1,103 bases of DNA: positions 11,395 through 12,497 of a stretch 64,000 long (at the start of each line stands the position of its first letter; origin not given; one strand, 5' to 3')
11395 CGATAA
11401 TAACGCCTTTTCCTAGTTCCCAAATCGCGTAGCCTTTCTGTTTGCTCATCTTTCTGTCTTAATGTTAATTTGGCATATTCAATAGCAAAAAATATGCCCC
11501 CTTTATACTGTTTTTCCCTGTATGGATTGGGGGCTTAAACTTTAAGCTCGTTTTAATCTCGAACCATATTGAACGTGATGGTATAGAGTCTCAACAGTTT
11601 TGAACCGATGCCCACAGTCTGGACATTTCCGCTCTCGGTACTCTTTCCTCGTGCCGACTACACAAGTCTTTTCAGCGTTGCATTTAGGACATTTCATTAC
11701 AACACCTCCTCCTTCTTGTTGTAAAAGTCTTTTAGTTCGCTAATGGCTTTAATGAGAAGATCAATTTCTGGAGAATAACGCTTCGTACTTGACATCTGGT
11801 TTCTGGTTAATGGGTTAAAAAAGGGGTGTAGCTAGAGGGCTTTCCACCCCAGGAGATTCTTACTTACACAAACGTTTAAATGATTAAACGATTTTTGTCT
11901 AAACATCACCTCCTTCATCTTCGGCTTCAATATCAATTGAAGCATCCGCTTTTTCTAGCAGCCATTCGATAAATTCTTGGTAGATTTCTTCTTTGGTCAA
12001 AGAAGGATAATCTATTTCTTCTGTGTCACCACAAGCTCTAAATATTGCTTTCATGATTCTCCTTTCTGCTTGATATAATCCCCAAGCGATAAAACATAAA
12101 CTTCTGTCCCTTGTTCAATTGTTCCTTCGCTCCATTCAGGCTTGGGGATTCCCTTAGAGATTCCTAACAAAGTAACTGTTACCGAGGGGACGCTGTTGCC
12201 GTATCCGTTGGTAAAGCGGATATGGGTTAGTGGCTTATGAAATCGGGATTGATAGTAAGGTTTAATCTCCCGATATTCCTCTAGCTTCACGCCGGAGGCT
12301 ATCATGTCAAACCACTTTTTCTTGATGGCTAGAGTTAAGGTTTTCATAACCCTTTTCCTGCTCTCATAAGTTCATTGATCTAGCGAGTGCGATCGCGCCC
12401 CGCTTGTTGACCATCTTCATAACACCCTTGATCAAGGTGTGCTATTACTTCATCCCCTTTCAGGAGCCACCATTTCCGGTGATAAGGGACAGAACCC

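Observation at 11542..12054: Cluster of unannotated sub-60-aa ORFs with overlapping stop/start codons, including a C4 zinc-ribbon protein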

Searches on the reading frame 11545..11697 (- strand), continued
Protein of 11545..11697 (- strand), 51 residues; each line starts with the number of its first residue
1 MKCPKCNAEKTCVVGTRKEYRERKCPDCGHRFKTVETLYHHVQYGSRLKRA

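Call 67: find_related_loci(query=window:11545-11697:-, collection=genome_contigs, flank=4000)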
Query seq(51 aa) (51 aa) in genome_contigs; peptide patterns used: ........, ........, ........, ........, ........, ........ (x = any residue, [..] = any of these).
309 stretches matched a pattern; 22 encode a relative of the query (tblastn E <= 1e-3); 22 distinct loci.
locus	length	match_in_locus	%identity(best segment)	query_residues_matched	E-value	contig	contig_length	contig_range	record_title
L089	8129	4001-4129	47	1-37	5e-8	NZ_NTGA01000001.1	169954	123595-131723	Dietzia natronolimnaea strain S-XJ-1 contig1, whole genome shotgun sequence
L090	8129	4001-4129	47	1-37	4e-8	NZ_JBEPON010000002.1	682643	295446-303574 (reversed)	Dietzia sp. 2505 Ga0501504_02, whole genome shotgun sequence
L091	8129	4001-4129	47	1-37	4e-8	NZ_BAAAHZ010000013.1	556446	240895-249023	Dietzia natronolimnaea strain JCM 11417 sequence13, whole genome shotgun sequence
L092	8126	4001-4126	45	1-36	1e-7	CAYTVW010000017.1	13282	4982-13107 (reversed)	MAG TPA_asm: uncultured Acidimicrobiaceae bacterium isolate binchicken_co173_392 genome assembly, contig: NODE_15884_len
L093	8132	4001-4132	45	1-38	3e-7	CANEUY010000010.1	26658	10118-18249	MAG: Verrucomicrobia subdivision 6 bacterium isolate CE-Jul18-52 genome assembly, contig: CE-Jul18-C1042, whole genome s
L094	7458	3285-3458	43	1-48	9e-7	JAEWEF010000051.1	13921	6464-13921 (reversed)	MAG: Fusobacteria bacterium isolate OH_PBlB_134 k127_1136700, whole genome shotgun sequence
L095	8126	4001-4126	48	1-36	1e-6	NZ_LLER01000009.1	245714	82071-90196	Staphylococcus auricularis strain DSM 20609 contig_9, whole genome shotgun sequence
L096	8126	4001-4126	48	1-36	1e-6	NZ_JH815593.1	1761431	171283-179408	Staphylococcus massiliensis CCUG 55927 scaffold00001, whole genome shotgun sequence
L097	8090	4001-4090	43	3-32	2e-6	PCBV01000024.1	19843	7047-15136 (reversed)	MAG: Methanobacteriota archaeon isolate NP112 34056, whole genome shotgun sequence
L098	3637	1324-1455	43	1-38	2e-6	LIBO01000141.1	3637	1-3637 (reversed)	MAG: Verrucomicrobia subdivision 6 bacterium BACL9 MAG-120507-bin52 isolate BACL18 MAG-120507-bin52 contig01606_1_120507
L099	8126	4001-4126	48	1-36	3e-6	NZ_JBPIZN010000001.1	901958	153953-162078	Staphylococcus auricularis strain FT543_184 NODE_1_length_901958_cov_349.851724, whole genome shotgun sequence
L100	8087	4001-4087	43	1-37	2e-5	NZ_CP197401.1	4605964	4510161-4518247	Methylobacter sp. sgz302048 chromosome, complete genome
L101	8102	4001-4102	47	1-29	2e-5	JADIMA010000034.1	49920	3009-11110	MAG: Candidatus Merdivivens pullicola isolate B1-8020 B1M03__C195468_L49920_SRR9113712, whole genome shotgun sequence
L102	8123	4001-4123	46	3-38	3e-5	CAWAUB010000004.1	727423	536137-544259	MAG: uncultured Thermoleophilia bacterium isolate MFD04212.bin.1.193 genome assembly, contig: contig_1107, whole genome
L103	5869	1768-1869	47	1-29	2e-5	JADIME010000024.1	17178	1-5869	MAG: Candidatus Merdivivens pullistercoris isolate 10037 D1M06__C120966_L17178_SRR9113724, whole genome shotgun sequence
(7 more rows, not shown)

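Call 72: search_protein_families(library=padloc, max_evalue=0.1, proteins=[window:11545-11697:-])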
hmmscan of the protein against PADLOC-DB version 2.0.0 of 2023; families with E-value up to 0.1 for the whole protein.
seq(51 aa): 0 families
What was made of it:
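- There are no PADLOC hits (call 72).
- Tried and rejected: PADLOC defence models for Zn51, acid51, the 71-aa protein and g98: no hits (call 72).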

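Call 73: search_protein_families(library=ncbifam, max_evalue=0.01, proteins=[window:11545-11697:-])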
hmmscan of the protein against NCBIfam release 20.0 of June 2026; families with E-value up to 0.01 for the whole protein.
seq(51 aa): 4 families
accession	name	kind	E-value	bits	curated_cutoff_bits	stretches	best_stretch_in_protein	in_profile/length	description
TIGR00244.1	TIGR00244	equivalog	0.00094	19.2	124.65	1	1-38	1-44/147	transcriptional regulator NrdR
NF033497.1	rubre_like_arch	subfamily_domain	0.0012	18.5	32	0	16-36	8-30/34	rubrerythrin-like domain-containing protein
NF050000.1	IS1_IS1595_Zn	domain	0.0043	17.6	28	1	3-33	1-32/34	IS1/IS1595 family N-terminal zinc-binding domain-containing protein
TIGR02443.1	TIGR02443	equivalog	0.0094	15.8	49.45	1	2-36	11-45/59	YheV family putative zinc ribbon protein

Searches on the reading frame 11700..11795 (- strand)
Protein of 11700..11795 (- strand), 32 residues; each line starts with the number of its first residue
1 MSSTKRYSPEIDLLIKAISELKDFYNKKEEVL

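Call 7: search_protein_families(library=pfam, max_evalue=0.1, proteins=[window:11700-11795:-])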
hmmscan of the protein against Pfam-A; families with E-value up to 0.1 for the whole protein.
seq(32 aa): 0 families

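Call 59: list_cluster_members(proteins=[window:11700-11795:-, window:11545-11697:-, window:11902-12054:-, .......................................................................])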
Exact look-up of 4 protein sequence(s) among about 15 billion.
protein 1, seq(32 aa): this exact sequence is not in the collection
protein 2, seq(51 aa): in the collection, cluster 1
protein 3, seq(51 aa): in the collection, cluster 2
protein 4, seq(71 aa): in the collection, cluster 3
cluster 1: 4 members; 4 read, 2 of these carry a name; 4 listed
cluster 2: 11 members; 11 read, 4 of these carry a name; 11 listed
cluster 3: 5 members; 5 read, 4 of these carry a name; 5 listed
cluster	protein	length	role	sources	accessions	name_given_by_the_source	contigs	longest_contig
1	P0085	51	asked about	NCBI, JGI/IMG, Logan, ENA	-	transcriptional regulator NrdR family protein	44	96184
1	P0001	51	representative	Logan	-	-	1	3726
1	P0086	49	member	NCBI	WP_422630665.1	hypothetical protein [Planktothrix agardhii]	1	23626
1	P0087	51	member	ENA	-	-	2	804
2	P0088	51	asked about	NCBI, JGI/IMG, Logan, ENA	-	hypothetical protein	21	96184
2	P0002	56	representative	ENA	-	-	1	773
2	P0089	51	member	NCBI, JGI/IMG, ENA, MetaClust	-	hypothetical protein | \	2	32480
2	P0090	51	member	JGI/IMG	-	hypothetical protein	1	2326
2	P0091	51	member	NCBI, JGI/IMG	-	hypothetical protein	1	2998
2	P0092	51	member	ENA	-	-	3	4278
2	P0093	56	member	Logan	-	-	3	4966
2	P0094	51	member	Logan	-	-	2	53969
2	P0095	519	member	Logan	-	-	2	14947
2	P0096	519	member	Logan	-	-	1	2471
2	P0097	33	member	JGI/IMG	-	-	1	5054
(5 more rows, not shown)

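Call 62: find_encoding_contigs(protein=P0086, flank=4000, max_places=3)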
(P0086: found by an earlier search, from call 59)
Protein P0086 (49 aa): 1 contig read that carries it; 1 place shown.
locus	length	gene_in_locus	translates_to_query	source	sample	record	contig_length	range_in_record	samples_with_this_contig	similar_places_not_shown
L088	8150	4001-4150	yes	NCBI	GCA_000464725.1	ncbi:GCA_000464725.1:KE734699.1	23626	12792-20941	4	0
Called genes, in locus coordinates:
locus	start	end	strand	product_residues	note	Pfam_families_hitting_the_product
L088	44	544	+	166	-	-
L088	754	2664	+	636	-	PF00580:UvrD-helicase, PF13245:AAA_19, PF13604:AAA_30 (faint), PF01443:Viral_helicase1 (faint), PF13361:UvrD_C, PF13538:UvrD_C_2 (weak)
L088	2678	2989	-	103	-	-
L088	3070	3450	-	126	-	-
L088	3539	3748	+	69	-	-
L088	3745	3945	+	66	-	-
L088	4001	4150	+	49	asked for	PF22811:Zn_ribbon_NrdR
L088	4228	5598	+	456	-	-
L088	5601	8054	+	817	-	-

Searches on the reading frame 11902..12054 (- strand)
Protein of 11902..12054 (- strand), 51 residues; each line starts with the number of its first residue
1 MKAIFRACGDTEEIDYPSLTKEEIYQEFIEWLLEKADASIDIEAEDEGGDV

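Call 7: search_protein_families(library=pfam, max_evalue=0.1, proteins=[window:11902-12054:-])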
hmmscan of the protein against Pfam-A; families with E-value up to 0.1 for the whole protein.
seq(51 aa): 1 family
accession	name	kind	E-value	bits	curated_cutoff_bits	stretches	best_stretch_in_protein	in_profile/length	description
PF14730.11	DUF4468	-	0.011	16.6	22.6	1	11-37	2-28/92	Domain of unknown function (DUF4468) with TBP-like fold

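Call 24: search_protein_families(library=phrogs, max_evalue=0.01, proteins=[window:11902-12054:-])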
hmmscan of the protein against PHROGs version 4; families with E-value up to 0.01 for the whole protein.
seq(51 aa): 1 family
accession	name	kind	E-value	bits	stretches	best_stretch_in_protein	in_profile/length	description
phrog_24663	-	unknown function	0.0081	17.1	0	20-38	27-45/57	-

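Call 27: find_homologous_proteins(query=window:11902-12054:-, max_evalue=0.1)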
Query seq(51 aa) (51 aa): 3 proteins with E <= 0.1 among 4 candidates.
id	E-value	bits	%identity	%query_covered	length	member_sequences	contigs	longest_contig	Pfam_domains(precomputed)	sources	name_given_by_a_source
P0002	1.0e-25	105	100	100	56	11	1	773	-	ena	-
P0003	1.7e-25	104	100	100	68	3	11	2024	-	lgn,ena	-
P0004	7.0e-18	80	83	82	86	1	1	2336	-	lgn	-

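Call 29: find_encoding_contigs(protein=P0004, flank=3000)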
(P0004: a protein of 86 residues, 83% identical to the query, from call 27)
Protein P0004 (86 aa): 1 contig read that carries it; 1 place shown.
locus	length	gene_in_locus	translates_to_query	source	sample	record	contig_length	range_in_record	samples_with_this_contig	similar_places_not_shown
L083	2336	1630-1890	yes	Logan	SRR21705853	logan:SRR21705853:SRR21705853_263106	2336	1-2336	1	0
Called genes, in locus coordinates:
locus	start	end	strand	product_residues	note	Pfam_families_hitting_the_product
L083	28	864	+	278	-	PF19247:DUF5895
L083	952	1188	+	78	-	-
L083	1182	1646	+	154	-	-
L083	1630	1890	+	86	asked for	-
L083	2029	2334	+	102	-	?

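Call 72: search_protein_families(library=padloc, max_evalue=0.1, proteins=[window:11902-12054:-])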
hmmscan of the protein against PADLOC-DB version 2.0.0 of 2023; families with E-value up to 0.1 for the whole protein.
seq(51 aa): 0 families

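Call 73: search_protein_families(library=ncbifam, max_evalue=0.01, proteins=[window:11902-12054:-])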
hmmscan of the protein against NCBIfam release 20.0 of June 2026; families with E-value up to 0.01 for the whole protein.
seq(51 aa): 0 families

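Call 77: predict_structure(alignment_id=A2)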
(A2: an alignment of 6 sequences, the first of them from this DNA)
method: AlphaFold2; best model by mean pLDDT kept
length: 51 residues; sequences in the alignment: 6
mean_pLDDT: 82.3   pTM: 0.56
mean pLDDT of the five models: 82.3, 79.5, 66.8, 62.3, 58.3
residues with pLDDT >= 90: 20; 70-90: 23; 50-70: 7; < 50: 1
segments of 3 or more residues with pLDDT < 50: none
pLDDT, mean of each block of 10 residues (from residue 1): 87 91 92 79 64 58
secondary structure, 60 per line:
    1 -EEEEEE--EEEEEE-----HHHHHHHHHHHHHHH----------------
elements in order: E2-7 E10-15 H21-35
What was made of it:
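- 11899..12054 (-): acid51: a 51-aa acidic protein gene whose ATG overlaps the g98 stop as ATGA. The predicted structure is a beta-hairpin, a helix and a disordered acidic tail. Function unknown. AF2 pLDDT 82 (call 77).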

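Call 79: fold_search(model_id=the predicted structure, library=pdb)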
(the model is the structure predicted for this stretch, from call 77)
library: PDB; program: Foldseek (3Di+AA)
matches with E <= 10: 39; with E <= 0.001: 0
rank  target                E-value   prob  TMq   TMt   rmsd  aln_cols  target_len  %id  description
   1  6skf_BT               3.7e+00  0.08  0.37  0.27  12.4        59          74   19  Cryo-EM Structure of T. kodakarensis 70S ribosome (released 2020-07-29)
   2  6ews_MODEL_1_A        4.3e+00  0.04  0.23  0.20   9.0        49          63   18  Solution Structure of Rhabdopeptide NRPS Docking Domain Kj12A-NDD (released 2018-10-31)
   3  7rro_a                4.6e+00  0.04  0.30  0.10  20.1        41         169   15  Structure of the 48-nm repeat doublet microtubule from bovine tracheal cilia (released 2021-10-27)
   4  2npt_D                4.9e+00  0.18  0.47  0.30   2.4        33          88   15  Crystal Structure of the complex of human mitogen activated protein kinase kinase 5 phox domain (MAP2K5-phox) with hum (released 2006-11-28)
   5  3jtz                  4.9e+00  0.07  0.33  0.25   3.8        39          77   20  Structure of the arm-type binding domain of HPI integrase (released 2009-10-06)
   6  4uc7_A                5.3e+00  0.04  0.28  0.09   7.7        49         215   16  N-terminal globular domain of the RSV Nucleoprotein (released 2015-08-19)
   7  3oqg_B                6.5e+00  0.05  0.30  0.12   5.4        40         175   12  Restriction endonuclease HPY188I in complex with substrate DNA (released 2010-10-20)
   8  3kxy_U                6.5e+00  0.03  0.25  0.22  12.6        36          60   11  Crystal Structure of the ExsC-ExsE Complex (released 2010-06-30)
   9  2npt_B                7.0e+00  0.14  0.47  0.32   2.5        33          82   15  Crystal Structure of the complex of human mitogen activated protein kinase kinase 5 phox domain (MAP2K5-phox) with hum (released 2006-11-28)
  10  2jx5_MODEL_1_A        7.0e+00  0.07  0.39  0.31   8.2        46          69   15  Solution structure of the ubiquitin domain N-terminal to the S27a ribosomal subunit of Giardia lamblia (released 2007-12-04)
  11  4p1m_A                7.5e+00  0.08  0.40  0.22   6.5        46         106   11  The structure of Escherichia coli ZapA (released 2014-07-16)
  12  4e1p_B                7.5e+00  0.06  0.35  0.32   7.1        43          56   21  Crystal structure of the dimerization domain of Lsr2 from Mycobacterium tuberculosis in the P 1 21 1 space group (released 2012-06-20)
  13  9w5w_D                7.5e+00  0.06  0.30  0.04   2.8        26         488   15  Crystal structure of Namat in complex with NAD (released 2025-12-24)
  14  2wj8_J                7.5e+00  0.02  0.25  0.05   8.2        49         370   18  Respiratory Syncitial Virus RiboNucleoProtein (released 2009-12-08)
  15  2wj8_A                7.5e+00  0.02  0.25  0.05   8.2        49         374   18  Respiratory Syncitial Virus RiboNucleoProtein (released 2009-12-08)
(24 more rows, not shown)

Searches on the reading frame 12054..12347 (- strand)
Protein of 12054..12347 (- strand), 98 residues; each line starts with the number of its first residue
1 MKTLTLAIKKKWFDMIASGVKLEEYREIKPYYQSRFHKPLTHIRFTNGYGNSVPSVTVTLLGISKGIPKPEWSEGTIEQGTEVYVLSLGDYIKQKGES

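Call 7: search_protein_families(library=pfam, max_evalue=0.1, proteins=[window:12054-12347:-])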
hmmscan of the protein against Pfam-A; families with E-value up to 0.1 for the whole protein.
seq(98 aa): 0 families

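Call 13: find_related_loci(query=window:12054-12347:-, collection=viral_contigs, flank=4000)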
Query seq(98 aa) (98 aa) in viral_contigs; peptide patterns used: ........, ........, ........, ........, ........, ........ (x = any residue, [..] = any of these).
599 stretches matched a pattern (row limit reached: there are more); 593 encode a relative of the query (tblastn E <= 1e-3); the best 80 are kept; 80 distinct loci.
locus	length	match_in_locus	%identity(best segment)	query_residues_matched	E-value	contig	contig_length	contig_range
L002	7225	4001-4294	100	1-98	5e-63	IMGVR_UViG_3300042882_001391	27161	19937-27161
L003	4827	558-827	97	1-90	6e-56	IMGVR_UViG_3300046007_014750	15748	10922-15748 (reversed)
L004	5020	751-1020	97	1-90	6e-56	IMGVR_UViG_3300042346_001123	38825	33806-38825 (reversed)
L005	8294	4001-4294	89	1-98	2e-55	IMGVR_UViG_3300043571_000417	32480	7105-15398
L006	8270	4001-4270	91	1-90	3e-52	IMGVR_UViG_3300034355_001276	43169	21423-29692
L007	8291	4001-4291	85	1-95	1e-50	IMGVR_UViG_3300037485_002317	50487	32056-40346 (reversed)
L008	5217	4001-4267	88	1-89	3e-49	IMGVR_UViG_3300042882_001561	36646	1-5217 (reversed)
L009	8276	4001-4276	82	1-92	1e-47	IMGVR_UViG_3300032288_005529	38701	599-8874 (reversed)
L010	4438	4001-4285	73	1-93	1e-44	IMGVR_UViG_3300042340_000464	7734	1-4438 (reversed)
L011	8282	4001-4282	73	2-93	2e-43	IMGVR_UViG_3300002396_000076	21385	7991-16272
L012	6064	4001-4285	67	1-93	5e-40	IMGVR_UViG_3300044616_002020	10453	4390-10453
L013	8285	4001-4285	67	1-93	5e-40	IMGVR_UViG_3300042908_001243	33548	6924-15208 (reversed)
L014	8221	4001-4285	67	1-93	5e-40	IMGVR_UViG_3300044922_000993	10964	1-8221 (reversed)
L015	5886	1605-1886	62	2-93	3e-35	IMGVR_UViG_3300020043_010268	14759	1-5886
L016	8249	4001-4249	59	13-93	2e-28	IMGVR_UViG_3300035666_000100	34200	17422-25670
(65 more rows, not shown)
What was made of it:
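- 12051..12347 (-): g98: a conserved 98-aa gene (phrog_625, PaV-LD ORF140L homologue) that forms the left anchor of the variable slot. Its last codons change with whatever cassette follows. More than 590 IMG/VR relatives (call 13).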

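Call 24: search_protein_families(library=phrogs, max_evalue=0.01, proteins=[window:12054-12347:-])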
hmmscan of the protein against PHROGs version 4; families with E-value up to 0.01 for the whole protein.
seq(98 aa): 1 family
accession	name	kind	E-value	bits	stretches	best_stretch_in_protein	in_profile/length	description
phrog_625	-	unknown function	2.9e-22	79.7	1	1-94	1-95/98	-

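Call 72: search_protein_families(library=padloc, max_evalue=0.1, proteins=[window:12054-12347:-])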
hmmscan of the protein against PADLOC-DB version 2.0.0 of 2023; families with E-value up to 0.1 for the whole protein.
seq(98 aa): 0 families

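Call 73: search_protein_families(library=ncbifam, max_evalue=0.01, proteins=[window:12054-12347:-])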
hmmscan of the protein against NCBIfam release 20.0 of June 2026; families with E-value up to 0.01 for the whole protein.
seq(98 aa): 0 families
